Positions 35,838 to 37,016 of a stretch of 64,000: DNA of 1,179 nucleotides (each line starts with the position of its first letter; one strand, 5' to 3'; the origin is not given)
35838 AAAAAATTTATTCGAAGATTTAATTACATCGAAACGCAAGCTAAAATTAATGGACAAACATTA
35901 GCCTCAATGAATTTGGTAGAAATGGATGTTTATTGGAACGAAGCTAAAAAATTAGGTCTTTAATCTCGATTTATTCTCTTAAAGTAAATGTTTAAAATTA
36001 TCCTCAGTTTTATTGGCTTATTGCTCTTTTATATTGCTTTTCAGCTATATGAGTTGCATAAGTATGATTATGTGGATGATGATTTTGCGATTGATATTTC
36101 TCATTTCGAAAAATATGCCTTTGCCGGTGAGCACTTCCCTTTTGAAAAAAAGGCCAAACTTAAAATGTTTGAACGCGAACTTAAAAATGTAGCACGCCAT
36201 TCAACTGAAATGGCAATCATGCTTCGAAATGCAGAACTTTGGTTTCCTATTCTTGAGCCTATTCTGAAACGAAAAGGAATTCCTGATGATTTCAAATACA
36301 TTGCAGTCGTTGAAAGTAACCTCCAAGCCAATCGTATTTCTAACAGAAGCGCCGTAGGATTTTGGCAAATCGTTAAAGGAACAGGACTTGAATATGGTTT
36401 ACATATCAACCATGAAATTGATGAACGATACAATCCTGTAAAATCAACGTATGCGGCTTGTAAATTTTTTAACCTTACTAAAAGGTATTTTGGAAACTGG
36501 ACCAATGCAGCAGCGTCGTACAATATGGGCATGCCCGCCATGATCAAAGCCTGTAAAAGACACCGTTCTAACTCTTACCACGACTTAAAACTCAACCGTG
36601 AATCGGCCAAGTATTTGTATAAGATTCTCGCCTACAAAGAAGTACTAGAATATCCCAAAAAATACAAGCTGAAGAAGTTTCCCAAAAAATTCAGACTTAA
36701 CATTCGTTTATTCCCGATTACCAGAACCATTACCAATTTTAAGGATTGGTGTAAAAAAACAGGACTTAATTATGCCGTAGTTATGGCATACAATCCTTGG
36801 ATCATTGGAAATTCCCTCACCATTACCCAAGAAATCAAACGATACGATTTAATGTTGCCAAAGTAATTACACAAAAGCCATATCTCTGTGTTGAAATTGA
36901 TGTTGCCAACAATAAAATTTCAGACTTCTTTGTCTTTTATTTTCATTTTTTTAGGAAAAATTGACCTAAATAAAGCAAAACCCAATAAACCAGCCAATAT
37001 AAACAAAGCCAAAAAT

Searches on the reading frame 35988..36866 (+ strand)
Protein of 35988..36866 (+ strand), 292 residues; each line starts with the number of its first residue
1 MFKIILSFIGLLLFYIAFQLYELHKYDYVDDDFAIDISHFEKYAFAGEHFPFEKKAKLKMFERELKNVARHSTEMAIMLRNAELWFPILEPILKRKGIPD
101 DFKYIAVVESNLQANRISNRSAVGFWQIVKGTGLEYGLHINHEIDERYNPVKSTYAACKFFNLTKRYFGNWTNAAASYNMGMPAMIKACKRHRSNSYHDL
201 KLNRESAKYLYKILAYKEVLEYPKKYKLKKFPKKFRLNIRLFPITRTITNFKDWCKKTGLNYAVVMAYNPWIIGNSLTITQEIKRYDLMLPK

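Call 47: search_protein_families(library=pfam, proteins=[window:35988-36866:+], max_evalue=0.0001)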
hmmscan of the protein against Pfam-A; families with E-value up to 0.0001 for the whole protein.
window:35988-36866:+ (292 aa): 1 family
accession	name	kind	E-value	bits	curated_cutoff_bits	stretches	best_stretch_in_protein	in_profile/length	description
PF01464.25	SLT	-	1.2e-18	67.2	21.3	1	98-195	13-111/117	Transglycosylase SLT domain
